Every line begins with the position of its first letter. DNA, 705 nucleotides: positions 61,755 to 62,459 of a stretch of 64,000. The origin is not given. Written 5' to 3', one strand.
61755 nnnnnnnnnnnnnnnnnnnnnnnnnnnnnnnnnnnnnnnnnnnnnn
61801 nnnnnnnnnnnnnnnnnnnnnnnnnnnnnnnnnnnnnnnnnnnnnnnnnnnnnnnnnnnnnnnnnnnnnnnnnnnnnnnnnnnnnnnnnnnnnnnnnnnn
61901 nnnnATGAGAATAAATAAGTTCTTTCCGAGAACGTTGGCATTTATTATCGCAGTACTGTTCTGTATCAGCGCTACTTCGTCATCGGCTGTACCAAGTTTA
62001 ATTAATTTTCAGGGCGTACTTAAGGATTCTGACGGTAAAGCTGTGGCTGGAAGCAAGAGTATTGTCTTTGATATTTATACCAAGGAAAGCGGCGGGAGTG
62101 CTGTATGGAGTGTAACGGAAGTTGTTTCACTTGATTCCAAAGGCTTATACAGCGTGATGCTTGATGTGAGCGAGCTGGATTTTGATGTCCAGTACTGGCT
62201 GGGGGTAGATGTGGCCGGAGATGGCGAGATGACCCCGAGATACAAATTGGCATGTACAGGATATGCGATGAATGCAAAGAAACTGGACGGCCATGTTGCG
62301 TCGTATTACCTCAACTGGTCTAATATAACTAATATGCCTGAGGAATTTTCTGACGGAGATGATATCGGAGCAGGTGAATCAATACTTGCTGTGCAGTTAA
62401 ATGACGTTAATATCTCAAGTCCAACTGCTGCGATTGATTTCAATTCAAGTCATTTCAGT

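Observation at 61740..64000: Partial gene for a large secreted beta-repeat (tail-fibre / YadA-head-like) protein behind a perfect palindromic operator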

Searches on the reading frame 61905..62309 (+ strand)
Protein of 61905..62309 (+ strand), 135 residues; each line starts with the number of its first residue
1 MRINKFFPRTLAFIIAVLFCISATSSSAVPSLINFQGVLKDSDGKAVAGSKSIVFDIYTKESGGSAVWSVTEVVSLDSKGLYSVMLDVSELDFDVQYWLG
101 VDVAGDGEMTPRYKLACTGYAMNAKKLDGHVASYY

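Call 32: search_protein_families(library=ncbifam, alignment_id=A3, max_evalue=0.01)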
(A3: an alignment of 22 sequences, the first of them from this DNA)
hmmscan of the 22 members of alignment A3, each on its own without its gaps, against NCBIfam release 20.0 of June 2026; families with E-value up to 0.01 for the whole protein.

A. member 1, seq(135 aa): 1 family
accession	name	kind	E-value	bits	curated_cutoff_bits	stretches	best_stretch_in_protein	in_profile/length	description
NF053851.1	Bdello_MAT_N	subfamily_domain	2.3e-05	24.3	60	1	18-68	2-52/162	mosaic adhesive trimer family chimeric fiber protein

B. families by the number of members that match (of 22 scanned): 4 families
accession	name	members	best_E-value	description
NF053851.1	Bdello_MAT_N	22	1.6e-12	mosaic adhesive trimer family chimeric fiber protein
NF045517.1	halo_surf_dom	1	0.0018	BGTF surface domain-containing protein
NF012098.1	blaBPU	1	0.0024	BPU family class D beta-lactamase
NF041539.1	choice_anch_R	1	0.0081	choice-of-anchor R domain-containing protein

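Call 35: find_homologous_proteins(query=A3, max_evalue=0.00001)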
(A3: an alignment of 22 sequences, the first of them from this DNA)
Query A3 (22 sequences) (135 aa, profile of the alignment): 1497 proteins with E <= 0.00001 among 6117 candidates; the best 120 are listed.
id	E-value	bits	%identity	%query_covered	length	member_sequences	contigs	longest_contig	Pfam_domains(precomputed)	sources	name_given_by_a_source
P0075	2.2e-34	136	40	92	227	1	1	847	-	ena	-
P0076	1.7e-33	133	33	87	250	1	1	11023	-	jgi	jgi:hypothetical protein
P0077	1.5e-31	127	32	85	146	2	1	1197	-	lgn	-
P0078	2.1e-28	116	36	88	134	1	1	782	-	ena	-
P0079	2.8e-28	116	40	69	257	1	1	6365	PF00754.32,PF22633.4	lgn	-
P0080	3.7e-28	116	42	59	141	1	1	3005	-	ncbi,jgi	-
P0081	6.1e-24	102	33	86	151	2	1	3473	-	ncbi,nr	ncbi:MAG TPA: hypothetical protein DIT01_15325, partial [Lentisphaeria bacterium]|nr:hypothetical pr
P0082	5.2e-23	99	32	92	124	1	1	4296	-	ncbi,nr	ncbi:MAG TPA: hypothetical protein DIT01_03585, partial [Lentisphaeria bacterium]|nr:hypothetical pr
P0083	3.9e-22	96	29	92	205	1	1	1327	-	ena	-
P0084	5.1e-22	96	42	50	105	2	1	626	-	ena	-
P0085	9.3e-22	95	-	-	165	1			-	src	-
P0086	9.7e-22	95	33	72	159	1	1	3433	-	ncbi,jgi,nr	ncbi:MAG: hypothetical protein GXP47_11220 [Acidobacteria bacterium]|nr:hypothetical protein [Acidob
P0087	1.2e-21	94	-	-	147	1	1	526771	-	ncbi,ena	-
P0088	1.4e-21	94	32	89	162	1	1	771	PF02803.25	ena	-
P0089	6.6e-21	92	29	87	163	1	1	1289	-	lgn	-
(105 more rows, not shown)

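Call 49: predict_structure(alignment_id=A4)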
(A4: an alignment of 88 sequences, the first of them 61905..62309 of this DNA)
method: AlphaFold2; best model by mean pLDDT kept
length: 135 residues; sequences in the alignment: 88
mean_pLDDT: 86.9   pTM: 0.71
mean pLDDT of the five models: 86.9, 86.8, 86.2, 86.3, 84.9
residues with pLDDT >= 90: 87; 70-90: 24; 50-70: 23; < 50: 1
segments of 3 or more residues with pLDDT < 50: none
pLDDT, mean of each block of 10 residues (from residue 1): 70 89 77 95 97 98 97 98 96 93 95 79 56 62
secondary structure, 60 per line:
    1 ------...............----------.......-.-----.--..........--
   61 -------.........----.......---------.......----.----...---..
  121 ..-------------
elements in order: H7-21 E32-38 E49-58 E68-76 E81-87 E97-103 E113-115 H119-122

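Call 76: find_related_loci(query=A6, collection=metagenome_contigs, flank=8000)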
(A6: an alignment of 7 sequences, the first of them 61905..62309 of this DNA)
Query A6 (135 aa) in metagenome_contigs; peptide patterns used: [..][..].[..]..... (x = any residue, [..] = any of these).
227 stretches matched a pattern; 98 encode a relative of the query (tblastn E <= 1e-3); the best 80 are kept; 79 distinct loci.
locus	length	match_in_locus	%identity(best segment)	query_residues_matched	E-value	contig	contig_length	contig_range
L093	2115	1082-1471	40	4-128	7e-28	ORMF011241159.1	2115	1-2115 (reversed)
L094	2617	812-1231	43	1-135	2e-27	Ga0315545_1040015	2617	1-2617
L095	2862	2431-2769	49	25-128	6e-26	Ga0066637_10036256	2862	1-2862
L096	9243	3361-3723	39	13-130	1e-25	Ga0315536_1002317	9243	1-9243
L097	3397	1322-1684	41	13-129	4e-25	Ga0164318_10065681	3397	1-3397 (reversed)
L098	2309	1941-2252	49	29-129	8e-25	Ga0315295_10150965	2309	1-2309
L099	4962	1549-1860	48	29-129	4e-24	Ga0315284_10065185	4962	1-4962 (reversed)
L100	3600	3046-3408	39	14-129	6e-24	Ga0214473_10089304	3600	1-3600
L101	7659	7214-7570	41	9-124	2e-23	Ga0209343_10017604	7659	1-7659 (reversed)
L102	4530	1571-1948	38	9-129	1e-23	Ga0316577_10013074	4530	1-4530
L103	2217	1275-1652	41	6-133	2e-23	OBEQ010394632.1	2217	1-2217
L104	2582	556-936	39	9-129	2e-23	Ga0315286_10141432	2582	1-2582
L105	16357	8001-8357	41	9-124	3e-23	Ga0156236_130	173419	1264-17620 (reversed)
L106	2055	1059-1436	38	11-134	1e-22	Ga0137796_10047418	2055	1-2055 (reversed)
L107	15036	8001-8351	39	11-123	1e-22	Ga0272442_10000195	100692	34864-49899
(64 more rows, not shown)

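Call 89: find_related_loci(query=A6, collection=viral_contigs, flank=6000)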
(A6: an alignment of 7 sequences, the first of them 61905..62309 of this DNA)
Query A6 (135 aa) in viral_contigs; peptide patterns used: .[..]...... (x = any residue, [..] = any of these).
25 stretches matched a pattern, but none encodes a relative of the query by tblastn (E <= 1e-3).

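Call 90: fold_search(model_id=the predicted structure, library=viral)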
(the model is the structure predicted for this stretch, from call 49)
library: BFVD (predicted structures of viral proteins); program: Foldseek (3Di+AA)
matches with E <= 10: 858; with E <= 0.001: 1
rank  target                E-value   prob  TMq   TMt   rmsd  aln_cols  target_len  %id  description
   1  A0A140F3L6            7.2e-04  1.00  0.44  0.56   3.9        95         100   22  Big-1 domain-containing protein [Pyrobaculum filamentous virus 1]
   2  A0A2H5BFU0            1.3e-03  1.00  0.31  0.07   7.4        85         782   18  (no name in the UniProt tables at hand)
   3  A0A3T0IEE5            2.3e-03  1.00  0.34  0.23   7.1        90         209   21  (no name in the UniProt tables at hand)
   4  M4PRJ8                2.5e-03  1.00  0.31  0.09   7.2        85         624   14  (no name in the UniProt tables at hand)
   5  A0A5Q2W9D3            3.4e-03  1.00  0.31  0.39   6.1        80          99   15  (no name in the UniProt tables at hand)
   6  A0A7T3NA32            3.8e-03  1.00  0.30  0.13   6.2        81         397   14  Putative tailspike protein [Serratia phage vB_SmaS_Bigdog]
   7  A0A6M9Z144            4.0e-03  1.00  0.35  0.23   7.7        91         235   15  (no name in the UniProt tables at hand)
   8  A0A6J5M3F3            4.5e-03  1.00  0.45  0.52   3.6        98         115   14  Uncharacterized protein [uncultured Caudovirales phage]
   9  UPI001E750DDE         4.5e-03  1.00  0.43  0.48   4.2       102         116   17  (no name look-up for this kind of identifier)
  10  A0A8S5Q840            4.5e-03  1.00  0.42  0.48   4.2        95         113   19  Uncharacterized protein [Siphoviridae sp. ctdVv30]
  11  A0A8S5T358            4.5e-03  1.00  0.35  0.48   4.9        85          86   21  Uncharacterized protein [Siphoviridae sp. ctedO8]
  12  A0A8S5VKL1            4.8e-03  1.00  0.42  0.47   4.0        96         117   17  (no name in the UniProt tables at hand)
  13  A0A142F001            4.8e-03  1.00  0.35  0.40   5.1        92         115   15  (no name in the UniProt tables at hand)
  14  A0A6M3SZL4            5.0e-03  1.00  0.41  0.10  13.6       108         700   18  Minor tail protein [Microbacterium phage Truong]
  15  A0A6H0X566            5.0e-03  1.00  0.30  0.07   6.2        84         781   20  (no name in the UniProt tables at hand)
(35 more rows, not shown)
